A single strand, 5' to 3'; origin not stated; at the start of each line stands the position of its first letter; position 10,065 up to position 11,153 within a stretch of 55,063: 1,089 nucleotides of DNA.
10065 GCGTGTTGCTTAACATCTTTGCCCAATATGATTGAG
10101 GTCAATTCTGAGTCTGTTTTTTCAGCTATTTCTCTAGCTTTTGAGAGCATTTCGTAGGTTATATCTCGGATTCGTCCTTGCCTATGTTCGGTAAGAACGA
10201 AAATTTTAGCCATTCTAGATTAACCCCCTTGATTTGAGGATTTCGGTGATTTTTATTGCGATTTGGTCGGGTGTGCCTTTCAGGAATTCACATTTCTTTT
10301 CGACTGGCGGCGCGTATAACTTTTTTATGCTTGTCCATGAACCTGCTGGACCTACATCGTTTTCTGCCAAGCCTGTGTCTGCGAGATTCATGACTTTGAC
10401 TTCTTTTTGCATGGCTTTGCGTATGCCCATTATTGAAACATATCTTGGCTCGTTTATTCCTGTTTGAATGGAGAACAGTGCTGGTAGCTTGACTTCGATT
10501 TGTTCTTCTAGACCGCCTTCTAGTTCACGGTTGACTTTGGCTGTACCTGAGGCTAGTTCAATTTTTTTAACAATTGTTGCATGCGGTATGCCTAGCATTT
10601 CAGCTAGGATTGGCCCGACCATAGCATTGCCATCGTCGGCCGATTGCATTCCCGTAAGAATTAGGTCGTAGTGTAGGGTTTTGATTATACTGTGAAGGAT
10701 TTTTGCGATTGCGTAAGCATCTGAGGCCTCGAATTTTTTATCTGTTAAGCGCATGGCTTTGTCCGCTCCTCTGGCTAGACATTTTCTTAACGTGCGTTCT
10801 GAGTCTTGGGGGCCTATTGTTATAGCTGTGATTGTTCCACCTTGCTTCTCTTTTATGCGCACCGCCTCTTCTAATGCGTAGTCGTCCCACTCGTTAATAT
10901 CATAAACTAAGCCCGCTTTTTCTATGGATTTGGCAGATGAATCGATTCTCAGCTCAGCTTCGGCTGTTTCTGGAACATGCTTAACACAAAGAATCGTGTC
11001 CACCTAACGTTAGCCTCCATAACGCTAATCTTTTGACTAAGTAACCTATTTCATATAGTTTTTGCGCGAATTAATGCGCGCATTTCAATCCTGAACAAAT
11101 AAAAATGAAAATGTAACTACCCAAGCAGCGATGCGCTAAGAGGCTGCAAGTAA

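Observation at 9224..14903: EtfAB next to an HdrA-like flavoprotein and a soluble HdrD/GlcF-like CCG protein, inside a complete beta-oxidation cluster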

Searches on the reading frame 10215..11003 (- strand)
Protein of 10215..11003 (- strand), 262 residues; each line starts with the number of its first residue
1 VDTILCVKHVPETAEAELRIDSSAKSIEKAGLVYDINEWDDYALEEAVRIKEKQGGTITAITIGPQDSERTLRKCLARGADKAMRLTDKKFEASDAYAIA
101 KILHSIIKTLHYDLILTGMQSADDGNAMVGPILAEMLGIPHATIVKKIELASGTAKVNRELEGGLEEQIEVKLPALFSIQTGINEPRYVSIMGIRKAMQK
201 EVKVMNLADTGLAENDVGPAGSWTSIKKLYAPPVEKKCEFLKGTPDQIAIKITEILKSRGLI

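Call 3: search_protein_families(library=pfam, proteins=[window:10215-11003:-])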
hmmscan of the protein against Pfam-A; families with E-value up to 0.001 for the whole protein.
window:10215-11003:- (262 aa): 1 family
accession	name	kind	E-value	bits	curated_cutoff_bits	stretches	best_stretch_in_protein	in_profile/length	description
PF01012.27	ETF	-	7.8e-43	146.8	26.7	1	30-209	7-180/181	Electron transfer flavoprotein domain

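Call 4: search_protein_families(library=ncbifam, proteins=[window:10215-11003:-])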
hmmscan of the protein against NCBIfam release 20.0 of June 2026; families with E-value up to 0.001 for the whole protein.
window:10215-11003:- (262 aa): 6 families
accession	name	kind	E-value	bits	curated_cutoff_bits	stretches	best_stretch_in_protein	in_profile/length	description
NF040731.1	flavo_sub_EftB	exception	4.3e-58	196.7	445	1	4-261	3-259/260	electron transfer flavoprotein subunit beta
NF042971.1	AcrlCoAredClosAcrB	equivalog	2.8e-44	151.1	475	1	1-262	1-266/266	acryloyl-CoA reductase electron transfer subunit gamma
NF008998.0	PRK12342.1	equivalog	1.3e-29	103.3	338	1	1-256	1-249/254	electron transfer flavoprotein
NF002888.0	PRK03359.1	subfamily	2.1e-27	96.1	219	1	1-216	1-217/256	putative electron transfer flavoprotein FixA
TIGR04503.1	mft_etfB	hypoth_equivalog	4.6e-26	91.8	200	1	14-213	8-221/290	mycofactocin-associated electron transfer flavoprotein beta subunit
NF051844.1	ETFlavBetaProt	equivalog_domain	2.9e-11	43.4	350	1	40-220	24-197/254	electron transfer flavoprotein subunit beta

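Call 22: search_solved_structures(query=window:10215-11003:-, max_evalue=1e-10)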
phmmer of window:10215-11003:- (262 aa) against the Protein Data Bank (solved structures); distinct sequences matched with E-value up to 1e-10: 10.
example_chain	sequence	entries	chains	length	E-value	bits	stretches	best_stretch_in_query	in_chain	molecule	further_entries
1o94_C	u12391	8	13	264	3.9e-56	193.7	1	7-257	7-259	ELECTRON TRANSFER FLAVOPROTEIN BETA-SUBUNIT | ELECTRON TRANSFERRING FLAVOPROTEIN BETA-SUBUNIT | Electron transfer flavoprotein subunit beta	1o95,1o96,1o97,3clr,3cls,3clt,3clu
6fah_B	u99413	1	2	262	2.6e-39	138.7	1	3-260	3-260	Caffeyl-CoA reductase-Etf complex subunit CarD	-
4kpu_B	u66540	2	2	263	2.7e-38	135.3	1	1-236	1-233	Electron transfer flavoprotein alpha/beta-subunit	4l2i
5ol2_B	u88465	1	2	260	5.5e-37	131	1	1-235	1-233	Electron transfer flavoprotein small subunit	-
7qh2_B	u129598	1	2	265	1.2e-32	116.9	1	4-237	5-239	Lactate dehydrogenase (NAD(+),ferredoxin) subunit LctB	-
7koe_A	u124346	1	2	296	1.2e-32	116.8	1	3-257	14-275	Electron transfer flavoprotein, beta subunit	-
1efp_B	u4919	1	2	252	3.7e-32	115.2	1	16-249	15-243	PROTEIN (ELECTRON TRANSFER FLAVOPROTEIN)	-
1efv_B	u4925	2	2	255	3.1e-28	102.4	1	4-212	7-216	ELECTRON TRANSFER FLAVOPROTEIN | Electron transfer flavoprotein beta-subunit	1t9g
2a1t_S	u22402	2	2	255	2.1e-27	99.7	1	4-212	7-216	Electron transfer flavoprotein beta-subunit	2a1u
5ow0_B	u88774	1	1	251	3.5e-16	62.9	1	36-244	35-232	Electron transfer flavoprotein, beta subunit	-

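Call 30: search_solved_structures(query=window:10215-11003:-, max_evalue=1e-25, show_alignments=5)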
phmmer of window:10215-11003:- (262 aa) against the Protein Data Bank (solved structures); distinct sequences matched with E-value up to 1e-25: 9.
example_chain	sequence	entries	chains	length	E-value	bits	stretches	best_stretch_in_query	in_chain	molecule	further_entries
1o94_C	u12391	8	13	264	3.9e-56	193.7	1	7-257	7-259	ELECTRON TRANSFER FLAVOPROTEIN BETA-SUBUNIT | ELECTRON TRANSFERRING FLAVOPROTEIN BETA-SUBUNIT | Electron transfer flavoprotein subunit beta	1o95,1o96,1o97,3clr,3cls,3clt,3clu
6fah_B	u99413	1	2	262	2.6e-39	138.7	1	3-260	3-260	Caffeyl-CoA reductase-Etf complex subunit CarD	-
4kpu_B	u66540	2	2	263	2.7e-38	135.3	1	1-236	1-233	Electron transfer flavoprotein alpha/beta-subunit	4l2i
5ol2_B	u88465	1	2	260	5.5e-37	131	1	1-235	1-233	Electron transfer flavoprotein small subunit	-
7qh2_B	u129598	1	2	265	1.2e-32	116.9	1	4-237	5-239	Lactate dehydrogenase (NAD(+),ferredoxin) subunit LctB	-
7koe_A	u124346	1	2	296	1.2e-32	116.8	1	3-257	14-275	Electron transfer flavoprotein, beta subunit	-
1efp_B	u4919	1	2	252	3.7e-32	115.2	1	16-249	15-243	PROTEIN (ELECTRON TRANSFER FLAVOPROTEIN)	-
1efv_B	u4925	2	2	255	3.1e-28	102.4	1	4-212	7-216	ELECTRON TRANSFER FLAVOPROTEIN | Electron transfer flavoprotein beta-subunit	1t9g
2a1t_S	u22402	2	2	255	2.1e-27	99.7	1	4-212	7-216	Electron transfer flavoprotein beta-subunit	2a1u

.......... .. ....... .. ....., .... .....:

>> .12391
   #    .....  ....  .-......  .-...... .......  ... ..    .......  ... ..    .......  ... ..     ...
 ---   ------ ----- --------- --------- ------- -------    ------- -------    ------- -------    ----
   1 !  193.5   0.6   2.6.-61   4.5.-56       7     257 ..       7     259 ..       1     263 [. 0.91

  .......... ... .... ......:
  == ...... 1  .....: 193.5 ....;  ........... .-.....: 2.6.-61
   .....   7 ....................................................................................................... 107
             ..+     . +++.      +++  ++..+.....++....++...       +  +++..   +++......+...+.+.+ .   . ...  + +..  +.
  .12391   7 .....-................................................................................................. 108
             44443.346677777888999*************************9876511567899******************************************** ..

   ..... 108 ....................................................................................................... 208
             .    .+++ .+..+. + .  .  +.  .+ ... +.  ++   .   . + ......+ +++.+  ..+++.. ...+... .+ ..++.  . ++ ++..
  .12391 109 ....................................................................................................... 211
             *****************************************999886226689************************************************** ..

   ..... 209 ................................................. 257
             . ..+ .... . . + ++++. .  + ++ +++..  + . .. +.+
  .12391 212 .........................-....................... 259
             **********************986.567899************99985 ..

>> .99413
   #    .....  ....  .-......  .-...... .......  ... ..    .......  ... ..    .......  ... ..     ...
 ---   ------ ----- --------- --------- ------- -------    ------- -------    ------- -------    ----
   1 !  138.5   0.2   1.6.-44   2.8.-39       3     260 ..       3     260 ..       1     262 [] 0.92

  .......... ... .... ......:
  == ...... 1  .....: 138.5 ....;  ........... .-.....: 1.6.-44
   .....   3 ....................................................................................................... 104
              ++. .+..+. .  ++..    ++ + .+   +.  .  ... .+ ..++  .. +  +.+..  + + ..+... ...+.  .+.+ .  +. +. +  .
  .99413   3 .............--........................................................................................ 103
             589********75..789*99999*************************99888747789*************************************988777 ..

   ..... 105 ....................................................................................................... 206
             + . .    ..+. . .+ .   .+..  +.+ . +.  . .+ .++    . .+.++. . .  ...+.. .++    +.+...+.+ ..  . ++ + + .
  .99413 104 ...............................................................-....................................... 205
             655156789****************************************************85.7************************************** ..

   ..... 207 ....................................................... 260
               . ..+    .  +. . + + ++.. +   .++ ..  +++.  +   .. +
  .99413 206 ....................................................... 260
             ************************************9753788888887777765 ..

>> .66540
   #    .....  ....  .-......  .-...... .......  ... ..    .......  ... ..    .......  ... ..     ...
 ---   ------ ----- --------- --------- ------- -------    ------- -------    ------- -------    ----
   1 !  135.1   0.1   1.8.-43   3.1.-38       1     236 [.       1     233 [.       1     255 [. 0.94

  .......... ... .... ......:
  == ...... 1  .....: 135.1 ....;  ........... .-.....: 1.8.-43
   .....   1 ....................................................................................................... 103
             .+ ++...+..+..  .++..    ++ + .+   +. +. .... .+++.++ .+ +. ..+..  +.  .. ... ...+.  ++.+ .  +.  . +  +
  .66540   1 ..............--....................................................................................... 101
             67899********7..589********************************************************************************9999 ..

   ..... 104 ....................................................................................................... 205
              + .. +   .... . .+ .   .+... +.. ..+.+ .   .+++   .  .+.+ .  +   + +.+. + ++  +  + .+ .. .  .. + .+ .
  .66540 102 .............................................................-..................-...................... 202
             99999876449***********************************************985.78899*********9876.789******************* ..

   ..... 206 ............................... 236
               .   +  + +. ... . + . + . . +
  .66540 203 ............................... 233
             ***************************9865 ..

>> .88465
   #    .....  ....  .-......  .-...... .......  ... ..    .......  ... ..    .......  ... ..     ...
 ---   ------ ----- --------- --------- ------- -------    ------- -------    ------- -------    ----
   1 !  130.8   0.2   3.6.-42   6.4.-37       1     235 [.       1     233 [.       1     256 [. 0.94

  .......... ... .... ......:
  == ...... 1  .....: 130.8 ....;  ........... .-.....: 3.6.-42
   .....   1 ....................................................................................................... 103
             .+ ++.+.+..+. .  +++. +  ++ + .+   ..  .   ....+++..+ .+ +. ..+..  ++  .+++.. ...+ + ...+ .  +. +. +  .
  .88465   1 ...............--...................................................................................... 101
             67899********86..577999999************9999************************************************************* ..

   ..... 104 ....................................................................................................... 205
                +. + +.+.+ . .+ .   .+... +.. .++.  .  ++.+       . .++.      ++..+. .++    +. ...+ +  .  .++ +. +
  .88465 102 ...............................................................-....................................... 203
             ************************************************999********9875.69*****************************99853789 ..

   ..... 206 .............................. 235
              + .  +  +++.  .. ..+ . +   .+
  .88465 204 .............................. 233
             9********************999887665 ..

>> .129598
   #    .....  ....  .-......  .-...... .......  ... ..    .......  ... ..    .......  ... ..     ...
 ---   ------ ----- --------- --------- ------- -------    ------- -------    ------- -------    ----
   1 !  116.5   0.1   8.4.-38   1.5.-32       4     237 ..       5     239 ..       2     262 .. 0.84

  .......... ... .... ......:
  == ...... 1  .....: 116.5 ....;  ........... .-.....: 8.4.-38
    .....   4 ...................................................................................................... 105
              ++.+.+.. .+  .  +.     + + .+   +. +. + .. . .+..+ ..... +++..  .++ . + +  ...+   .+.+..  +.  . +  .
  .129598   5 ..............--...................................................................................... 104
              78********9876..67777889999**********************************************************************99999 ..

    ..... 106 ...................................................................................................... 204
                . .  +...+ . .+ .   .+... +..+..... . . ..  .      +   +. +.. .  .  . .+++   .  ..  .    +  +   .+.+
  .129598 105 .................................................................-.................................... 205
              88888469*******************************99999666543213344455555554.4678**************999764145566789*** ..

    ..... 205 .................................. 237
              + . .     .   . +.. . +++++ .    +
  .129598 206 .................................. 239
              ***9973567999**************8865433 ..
